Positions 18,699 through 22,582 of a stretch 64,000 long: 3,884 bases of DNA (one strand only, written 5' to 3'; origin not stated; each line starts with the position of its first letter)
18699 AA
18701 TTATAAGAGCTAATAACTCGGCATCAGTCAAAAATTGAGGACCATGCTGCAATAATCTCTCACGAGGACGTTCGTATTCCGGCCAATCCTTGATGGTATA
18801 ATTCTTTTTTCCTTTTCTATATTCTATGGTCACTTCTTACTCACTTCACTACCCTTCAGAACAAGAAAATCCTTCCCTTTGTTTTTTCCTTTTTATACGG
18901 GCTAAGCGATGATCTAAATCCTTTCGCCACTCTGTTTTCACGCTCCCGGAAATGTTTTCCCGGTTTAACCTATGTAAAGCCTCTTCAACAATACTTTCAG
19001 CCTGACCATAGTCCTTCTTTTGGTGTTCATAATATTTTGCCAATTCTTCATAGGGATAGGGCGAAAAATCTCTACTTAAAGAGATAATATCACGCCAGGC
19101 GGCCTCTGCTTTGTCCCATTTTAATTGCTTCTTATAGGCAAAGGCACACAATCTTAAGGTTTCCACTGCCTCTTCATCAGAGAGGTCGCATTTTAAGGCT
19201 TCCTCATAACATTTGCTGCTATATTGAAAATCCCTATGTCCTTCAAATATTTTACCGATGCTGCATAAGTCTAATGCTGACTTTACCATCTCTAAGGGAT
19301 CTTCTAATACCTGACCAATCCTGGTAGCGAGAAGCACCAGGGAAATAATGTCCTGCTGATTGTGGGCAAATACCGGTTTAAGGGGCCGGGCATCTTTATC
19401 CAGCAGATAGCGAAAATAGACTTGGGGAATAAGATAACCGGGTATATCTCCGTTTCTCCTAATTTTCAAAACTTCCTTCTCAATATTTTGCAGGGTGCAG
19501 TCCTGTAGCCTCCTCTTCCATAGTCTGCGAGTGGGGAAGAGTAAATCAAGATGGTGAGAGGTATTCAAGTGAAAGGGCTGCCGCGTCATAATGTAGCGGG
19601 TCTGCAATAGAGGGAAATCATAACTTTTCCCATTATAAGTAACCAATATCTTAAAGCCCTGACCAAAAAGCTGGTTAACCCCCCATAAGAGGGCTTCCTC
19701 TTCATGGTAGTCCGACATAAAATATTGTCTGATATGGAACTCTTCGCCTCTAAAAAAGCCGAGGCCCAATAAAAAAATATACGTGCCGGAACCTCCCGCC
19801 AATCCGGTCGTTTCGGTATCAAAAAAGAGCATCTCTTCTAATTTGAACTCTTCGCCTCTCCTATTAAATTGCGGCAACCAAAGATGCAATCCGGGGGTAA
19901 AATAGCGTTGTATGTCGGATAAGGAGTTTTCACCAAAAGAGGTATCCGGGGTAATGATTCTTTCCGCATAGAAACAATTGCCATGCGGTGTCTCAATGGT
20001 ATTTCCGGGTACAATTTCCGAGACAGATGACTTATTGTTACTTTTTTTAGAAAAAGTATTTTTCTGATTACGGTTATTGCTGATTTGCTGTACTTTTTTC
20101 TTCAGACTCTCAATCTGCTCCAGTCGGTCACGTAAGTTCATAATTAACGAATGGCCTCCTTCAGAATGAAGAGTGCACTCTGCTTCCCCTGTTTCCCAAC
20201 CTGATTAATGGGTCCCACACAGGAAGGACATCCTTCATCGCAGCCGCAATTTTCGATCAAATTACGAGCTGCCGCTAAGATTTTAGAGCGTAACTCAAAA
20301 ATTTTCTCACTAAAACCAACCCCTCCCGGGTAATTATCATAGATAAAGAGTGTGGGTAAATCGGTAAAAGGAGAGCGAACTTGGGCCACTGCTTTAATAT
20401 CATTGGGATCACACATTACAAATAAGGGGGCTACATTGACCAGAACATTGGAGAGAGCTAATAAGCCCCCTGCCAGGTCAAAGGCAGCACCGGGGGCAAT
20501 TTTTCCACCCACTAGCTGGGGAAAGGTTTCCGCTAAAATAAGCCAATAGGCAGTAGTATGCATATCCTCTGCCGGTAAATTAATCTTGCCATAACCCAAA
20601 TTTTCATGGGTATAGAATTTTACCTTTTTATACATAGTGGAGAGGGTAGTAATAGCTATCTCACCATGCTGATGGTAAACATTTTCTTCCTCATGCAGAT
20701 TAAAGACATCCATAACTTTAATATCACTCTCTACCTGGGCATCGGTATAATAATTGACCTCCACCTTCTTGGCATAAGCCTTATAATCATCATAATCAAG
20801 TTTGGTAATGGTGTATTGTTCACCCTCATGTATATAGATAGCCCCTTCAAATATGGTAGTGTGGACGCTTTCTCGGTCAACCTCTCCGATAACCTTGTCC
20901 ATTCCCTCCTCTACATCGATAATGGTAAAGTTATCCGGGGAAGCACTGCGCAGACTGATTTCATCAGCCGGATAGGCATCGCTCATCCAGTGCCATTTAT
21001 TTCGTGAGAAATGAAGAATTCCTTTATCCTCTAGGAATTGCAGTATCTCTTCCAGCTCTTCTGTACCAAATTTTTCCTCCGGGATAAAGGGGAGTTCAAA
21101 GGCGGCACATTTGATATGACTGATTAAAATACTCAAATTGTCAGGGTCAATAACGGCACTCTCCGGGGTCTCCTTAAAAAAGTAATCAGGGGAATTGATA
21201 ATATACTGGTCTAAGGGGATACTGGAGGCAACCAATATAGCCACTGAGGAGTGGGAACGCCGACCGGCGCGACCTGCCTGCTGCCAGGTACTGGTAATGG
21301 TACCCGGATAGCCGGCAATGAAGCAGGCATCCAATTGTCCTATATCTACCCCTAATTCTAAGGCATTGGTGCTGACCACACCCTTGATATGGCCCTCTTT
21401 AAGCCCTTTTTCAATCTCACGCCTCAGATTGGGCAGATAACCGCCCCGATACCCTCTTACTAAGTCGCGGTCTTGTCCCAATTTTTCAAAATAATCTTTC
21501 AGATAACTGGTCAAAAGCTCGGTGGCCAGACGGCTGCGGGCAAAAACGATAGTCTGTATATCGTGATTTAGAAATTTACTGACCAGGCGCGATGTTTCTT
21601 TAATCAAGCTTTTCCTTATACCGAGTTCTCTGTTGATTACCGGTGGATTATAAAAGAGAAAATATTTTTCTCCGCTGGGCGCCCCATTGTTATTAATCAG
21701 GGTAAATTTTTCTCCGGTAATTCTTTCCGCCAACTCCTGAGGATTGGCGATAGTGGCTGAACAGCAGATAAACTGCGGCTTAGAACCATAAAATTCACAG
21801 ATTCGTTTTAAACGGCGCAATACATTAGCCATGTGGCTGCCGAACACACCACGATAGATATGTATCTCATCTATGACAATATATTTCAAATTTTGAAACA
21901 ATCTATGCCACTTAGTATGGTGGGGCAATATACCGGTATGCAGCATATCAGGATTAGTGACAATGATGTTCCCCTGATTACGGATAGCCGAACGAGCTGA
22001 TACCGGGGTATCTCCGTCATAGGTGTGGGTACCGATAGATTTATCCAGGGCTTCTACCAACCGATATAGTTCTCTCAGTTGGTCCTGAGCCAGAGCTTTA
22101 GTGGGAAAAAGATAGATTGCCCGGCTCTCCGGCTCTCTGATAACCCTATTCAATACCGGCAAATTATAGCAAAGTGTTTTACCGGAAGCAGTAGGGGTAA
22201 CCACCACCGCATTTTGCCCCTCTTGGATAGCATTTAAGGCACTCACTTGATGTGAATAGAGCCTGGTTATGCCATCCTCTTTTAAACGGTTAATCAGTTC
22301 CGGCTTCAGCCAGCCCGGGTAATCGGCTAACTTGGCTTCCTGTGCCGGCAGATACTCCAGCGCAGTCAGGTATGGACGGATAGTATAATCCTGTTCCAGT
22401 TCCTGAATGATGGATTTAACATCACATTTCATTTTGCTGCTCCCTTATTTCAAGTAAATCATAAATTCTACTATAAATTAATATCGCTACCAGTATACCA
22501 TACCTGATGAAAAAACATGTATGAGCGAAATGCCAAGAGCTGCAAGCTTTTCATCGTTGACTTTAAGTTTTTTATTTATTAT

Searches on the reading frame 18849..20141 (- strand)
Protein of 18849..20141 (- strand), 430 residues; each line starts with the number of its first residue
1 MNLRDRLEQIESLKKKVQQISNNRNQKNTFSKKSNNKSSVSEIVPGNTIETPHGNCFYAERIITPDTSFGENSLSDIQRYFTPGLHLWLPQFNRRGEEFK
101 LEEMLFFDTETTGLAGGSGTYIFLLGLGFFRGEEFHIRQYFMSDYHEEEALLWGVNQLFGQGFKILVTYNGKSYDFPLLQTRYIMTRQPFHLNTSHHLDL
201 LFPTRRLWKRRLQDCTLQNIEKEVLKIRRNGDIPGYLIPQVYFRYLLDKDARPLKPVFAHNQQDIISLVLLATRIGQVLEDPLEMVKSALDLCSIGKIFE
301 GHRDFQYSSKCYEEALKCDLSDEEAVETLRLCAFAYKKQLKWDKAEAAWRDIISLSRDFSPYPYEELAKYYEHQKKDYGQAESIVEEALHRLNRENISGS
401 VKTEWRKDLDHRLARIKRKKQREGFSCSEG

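Call 82: search_protein_families(library=pfam, proteins=[window:18849-20141:-], max_evalue=0.00001)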
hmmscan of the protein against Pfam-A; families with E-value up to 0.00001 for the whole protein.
window:18849-20141:- (430 aa): 1 family
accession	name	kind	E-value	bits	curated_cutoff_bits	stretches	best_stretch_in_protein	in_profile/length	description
PF13482.12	RNase_H_2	-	1.6e-39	136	22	1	105-274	1-163/165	RNase_H superfamily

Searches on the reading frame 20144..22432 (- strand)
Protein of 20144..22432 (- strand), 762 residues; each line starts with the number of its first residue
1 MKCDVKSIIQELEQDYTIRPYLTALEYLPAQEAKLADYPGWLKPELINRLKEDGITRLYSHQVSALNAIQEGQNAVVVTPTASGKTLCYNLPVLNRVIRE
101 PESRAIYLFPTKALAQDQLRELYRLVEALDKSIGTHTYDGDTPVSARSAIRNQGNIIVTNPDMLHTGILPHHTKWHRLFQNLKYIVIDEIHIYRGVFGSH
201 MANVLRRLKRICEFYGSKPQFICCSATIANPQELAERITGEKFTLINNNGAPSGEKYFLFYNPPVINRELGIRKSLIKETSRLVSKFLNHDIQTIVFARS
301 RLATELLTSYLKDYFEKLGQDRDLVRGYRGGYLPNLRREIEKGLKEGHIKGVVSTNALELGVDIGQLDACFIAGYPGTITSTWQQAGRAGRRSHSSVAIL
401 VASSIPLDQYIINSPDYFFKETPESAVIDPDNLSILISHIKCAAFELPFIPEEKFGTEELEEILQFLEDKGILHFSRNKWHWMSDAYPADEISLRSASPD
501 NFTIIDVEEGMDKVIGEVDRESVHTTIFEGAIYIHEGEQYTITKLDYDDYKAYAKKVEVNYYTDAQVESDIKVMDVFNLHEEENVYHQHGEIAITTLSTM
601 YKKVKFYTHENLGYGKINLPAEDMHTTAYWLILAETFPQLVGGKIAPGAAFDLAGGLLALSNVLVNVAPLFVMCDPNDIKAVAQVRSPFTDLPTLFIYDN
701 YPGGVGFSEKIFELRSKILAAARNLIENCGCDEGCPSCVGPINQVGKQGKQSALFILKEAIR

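Call 82: search_protein_families(library=pfam, proteins=[window:20144-22432:-], max_evalue=0.00001)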
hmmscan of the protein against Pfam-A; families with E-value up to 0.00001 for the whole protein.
window:20144-22432:- (762 aa): 5 families
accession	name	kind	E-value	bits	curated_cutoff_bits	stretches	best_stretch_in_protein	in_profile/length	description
PF00270.35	DEAD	-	2.2e-35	122.3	26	1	60-233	2-166/167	DEAD/DEAH box helicase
PF09369.15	MZB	-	3.5e-23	82.5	24.2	1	660-739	1-80/80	MrfA Zn-binding domain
PF00271.37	Helicase_C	-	5.9e-13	49.5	23.5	1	286-392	8-109/110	Helicase conserved C-terminal domain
PF22982.3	WHD_HRQ1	-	1.4e-10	42.5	27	1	428-497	1-70/70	ATP-dependent helicase HRQ1, winged helix domain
PF04851.21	ResIII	-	1.1e-09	38.9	22.5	1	57-207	3-149/164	Type III restriction enzyme, res subunit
